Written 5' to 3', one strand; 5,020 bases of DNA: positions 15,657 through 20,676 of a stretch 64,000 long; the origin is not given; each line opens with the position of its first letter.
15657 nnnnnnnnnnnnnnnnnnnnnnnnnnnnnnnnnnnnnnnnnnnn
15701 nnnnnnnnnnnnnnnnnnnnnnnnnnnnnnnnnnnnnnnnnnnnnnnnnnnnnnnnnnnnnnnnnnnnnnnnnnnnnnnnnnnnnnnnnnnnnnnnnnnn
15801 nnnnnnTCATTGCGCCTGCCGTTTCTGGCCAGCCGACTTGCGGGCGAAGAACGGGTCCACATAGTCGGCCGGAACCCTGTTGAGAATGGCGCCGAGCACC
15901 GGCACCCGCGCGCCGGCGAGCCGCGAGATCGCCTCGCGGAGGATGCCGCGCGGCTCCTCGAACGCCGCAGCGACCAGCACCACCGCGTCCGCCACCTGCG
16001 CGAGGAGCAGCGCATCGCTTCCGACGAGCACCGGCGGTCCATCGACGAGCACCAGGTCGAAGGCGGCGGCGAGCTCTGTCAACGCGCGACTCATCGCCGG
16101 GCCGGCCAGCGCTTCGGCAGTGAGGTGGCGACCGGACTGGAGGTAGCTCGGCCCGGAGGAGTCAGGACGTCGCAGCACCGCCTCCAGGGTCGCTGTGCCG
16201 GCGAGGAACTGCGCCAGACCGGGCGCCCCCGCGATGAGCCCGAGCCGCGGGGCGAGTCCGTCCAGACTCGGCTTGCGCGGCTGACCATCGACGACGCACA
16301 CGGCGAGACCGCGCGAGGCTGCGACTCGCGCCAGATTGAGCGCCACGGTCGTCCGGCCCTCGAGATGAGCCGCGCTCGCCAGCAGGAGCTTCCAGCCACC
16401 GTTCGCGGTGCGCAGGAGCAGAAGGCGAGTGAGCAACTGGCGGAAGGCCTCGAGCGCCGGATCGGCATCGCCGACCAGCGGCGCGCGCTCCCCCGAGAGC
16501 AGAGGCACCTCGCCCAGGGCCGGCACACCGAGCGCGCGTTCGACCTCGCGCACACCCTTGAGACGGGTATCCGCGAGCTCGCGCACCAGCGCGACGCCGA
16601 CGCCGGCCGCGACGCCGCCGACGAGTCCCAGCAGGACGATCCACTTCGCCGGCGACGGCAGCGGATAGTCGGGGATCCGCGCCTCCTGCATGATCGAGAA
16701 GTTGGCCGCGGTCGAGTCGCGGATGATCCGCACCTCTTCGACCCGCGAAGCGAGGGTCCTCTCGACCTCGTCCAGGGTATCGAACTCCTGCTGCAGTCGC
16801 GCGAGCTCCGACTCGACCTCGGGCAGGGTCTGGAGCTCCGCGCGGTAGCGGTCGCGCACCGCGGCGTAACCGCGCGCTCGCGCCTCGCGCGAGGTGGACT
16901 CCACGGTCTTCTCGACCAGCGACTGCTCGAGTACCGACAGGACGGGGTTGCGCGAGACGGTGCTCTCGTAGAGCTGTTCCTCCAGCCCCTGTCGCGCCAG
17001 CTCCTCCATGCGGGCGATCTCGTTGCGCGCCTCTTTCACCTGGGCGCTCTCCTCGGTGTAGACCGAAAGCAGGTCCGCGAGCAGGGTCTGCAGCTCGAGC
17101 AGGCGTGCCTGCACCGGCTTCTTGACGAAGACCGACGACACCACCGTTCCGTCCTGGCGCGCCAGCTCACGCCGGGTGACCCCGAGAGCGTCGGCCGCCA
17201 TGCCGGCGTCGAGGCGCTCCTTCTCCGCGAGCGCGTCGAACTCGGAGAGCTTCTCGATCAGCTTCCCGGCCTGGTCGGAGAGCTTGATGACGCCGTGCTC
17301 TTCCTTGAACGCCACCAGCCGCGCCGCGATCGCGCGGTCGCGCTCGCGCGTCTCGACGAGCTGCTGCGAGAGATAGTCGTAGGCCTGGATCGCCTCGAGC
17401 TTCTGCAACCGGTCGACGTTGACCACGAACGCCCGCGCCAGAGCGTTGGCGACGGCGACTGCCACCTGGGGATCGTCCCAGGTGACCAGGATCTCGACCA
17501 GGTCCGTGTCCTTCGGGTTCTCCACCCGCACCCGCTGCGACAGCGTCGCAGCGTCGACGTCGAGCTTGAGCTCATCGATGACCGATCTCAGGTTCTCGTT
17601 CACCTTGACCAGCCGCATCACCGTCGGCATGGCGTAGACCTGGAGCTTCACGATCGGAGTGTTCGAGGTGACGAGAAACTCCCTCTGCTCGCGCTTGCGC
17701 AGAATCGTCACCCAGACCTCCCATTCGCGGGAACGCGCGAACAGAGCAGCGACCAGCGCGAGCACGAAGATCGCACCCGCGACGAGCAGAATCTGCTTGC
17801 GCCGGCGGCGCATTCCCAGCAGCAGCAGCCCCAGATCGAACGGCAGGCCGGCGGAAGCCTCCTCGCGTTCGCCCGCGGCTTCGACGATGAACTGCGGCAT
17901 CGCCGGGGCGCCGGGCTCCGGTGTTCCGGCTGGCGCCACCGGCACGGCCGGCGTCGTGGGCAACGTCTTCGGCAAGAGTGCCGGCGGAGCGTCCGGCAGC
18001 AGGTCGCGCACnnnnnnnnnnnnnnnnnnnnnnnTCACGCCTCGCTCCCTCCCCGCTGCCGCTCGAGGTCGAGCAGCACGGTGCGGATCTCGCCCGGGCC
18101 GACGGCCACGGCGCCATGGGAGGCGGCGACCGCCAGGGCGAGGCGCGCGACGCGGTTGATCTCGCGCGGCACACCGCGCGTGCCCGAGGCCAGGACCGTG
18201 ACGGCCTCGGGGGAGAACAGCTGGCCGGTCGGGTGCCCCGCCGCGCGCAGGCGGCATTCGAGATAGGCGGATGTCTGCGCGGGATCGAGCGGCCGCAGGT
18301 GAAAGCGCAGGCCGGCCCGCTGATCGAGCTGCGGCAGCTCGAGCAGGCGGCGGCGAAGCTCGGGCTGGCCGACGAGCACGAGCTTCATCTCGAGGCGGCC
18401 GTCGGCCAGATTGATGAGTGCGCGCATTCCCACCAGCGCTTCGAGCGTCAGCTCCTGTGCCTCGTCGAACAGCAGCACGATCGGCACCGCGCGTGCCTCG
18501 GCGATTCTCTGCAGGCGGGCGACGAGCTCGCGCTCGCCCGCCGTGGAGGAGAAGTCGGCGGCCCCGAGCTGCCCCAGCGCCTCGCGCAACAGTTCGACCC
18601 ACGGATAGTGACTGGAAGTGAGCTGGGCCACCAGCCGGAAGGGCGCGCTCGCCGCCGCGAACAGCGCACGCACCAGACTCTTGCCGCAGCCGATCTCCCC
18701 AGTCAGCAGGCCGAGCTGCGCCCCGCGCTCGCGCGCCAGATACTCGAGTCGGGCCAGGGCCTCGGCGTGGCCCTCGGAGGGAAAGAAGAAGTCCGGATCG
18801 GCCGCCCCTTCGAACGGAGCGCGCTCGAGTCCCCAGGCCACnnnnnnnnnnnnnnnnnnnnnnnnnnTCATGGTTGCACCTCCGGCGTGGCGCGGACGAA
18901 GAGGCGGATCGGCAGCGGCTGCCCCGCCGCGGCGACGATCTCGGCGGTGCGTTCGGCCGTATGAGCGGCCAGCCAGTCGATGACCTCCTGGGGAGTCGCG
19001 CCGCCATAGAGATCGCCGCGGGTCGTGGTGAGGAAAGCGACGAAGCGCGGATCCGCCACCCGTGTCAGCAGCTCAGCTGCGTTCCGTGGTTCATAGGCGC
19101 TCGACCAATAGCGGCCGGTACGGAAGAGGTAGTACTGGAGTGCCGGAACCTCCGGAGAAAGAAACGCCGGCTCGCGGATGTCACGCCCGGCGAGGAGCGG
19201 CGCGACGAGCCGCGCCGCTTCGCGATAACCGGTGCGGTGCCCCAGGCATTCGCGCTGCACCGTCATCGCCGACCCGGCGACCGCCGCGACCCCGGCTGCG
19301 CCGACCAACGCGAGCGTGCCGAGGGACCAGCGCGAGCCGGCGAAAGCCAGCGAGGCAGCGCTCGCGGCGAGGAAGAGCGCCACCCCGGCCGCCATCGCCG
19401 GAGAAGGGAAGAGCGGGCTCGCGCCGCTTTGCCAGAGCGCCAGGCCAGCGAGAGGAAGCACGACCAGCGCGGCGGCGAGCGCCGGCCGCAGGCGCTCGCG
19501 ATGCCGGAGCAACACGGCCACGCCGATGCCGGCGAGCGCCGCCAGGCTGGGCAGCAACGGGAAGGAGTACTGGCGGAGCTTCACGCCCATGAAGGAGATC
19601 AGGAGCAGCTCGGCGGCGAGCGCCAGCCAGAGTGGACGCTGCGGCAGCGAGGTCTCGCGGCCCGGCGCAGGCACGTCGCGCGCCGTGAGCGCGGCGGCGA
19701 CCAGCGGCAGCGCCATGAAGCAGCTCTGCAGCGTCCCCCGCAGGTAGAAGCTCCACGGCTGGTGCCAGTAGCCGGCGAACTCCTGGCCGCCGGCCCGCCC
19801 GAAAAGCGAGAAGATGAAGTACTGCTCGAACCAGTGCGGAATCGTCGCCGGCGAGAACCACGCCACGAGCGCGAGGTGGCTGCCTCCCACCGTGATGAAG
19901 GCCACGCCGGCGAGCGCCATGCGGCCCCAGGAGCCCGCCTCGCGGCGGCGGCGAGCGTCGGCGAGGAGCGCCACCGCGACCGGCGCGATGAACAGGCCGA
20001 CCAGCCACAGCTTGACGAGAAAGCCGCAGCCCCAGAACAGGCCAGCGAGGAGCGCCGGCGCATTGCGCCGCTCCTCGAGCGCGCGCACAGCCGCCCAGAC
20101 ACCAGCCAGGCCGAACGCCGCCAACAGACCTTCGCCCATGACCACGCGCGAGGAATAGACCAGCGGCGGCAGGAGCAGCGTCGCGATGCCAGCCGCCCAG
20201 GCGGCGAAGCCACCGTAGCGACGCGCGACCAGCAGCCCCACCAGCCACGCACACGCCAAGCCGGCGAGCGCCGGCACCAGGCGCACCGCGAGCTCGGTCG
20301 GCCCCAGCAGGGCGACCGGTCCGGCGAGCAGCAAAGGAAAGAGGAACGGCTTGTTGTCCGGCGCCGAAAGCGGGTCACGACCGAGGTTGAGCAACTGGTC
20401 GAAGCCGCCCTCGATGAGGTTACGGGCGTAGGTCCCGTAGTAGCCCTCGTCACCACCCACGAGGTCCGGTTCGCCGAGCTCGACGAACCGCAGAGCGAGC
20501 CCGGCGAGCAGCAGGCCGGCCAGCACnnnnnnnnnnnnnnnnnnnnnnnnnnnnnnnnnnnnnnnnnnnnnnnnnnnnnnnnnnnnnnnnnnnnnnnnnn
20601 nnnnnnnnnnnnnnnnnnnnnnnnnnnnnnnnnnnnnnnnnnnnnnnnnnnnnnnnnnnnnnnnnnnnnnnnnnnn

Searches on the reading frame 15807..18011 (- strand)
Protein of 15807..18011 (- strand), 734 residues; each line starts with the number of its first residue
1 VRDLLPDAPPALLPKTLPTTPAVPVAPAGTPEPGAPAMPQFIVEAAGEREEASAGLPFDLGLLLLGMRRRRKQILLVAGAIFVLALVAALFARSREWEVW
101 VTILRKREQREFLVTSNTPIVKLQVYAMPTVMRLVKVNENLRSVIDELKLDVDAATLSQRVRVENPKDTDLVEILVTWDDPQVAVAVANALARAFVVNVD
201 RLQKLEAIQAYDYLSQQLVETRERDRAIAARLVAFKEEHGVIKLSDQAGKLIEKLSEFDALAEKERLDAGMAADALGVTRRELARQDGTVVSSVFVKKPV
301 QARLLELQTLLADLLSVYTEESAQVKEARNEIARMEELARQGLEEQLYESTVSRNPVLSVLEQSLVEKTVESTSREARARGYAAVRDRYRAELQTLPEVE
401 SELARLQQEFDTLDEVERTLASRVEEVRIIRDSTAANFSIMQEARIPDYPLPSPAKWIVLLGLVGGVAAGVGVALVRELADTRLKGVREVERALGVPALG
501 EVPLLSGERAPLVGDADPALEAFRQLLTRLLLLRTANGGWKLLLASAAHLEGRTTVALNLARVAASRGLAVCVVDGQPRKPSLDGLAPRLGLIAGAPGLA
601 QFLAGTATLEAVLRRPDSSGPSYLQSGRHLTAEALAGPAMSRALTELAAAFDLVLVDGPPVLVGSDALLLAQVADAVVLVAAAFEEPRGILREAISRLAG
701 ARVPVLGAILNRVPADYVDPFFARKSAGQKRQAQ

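Call 8: search_protein_families(library=pfam, proteins=[window:15807-18011:-], max_evalue=0.001)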
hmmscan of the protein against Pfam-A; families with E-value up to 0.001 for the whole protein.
window:15807-18011:- (734 aa): 2 families
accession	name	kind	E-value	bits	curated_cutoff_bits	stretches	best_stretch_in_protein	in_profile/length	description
PF13807.11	GNVR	-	3.9e-06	27.1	27.7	1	400-478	3-81/82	G-rich domain on putative tyrosine kinase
PF01656.29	CbiA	-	9.4e-05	22.8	25.4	1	552-715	11-85/125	CobQ/CobB/MinD/ParA nucleotide binding domain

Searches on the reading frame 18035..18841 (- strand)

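Call 8: search_protein_families(library=pfam, proteins=[window:18035-18841:-], max_evalue=0.001)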
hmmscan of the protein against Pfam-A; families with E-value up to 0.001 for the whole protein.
window:18035-18841:- (268 aa): 2 families
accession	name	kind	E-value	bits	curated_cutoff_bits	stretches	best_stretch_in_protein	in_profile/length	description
PF13401.12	AAA_22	-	1.1e-18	68.2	27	1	39-166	3-130/130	AAA domain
PF13191.12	AAA_16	-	1.7e-06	29.1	32.6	1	35-146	19-159/167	AAA ATPase domain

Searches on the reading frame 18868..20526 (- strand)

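Call 8: search_protein_families(library=pfam, proteins=[window:18868-20526:-], max_evalue=0.001)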
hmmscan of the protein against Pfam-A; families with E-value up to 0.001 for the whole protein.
window:18868-20526:- (552 aa): 1 family
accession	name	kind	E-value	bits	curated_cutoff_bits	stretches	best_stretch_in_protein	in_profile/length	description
PF13231.12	PMT_2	-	7.9e-15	55.9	26.1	1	59-211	2-155/160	Dolichyl-phosphate-mannose-protein mannosyltransferase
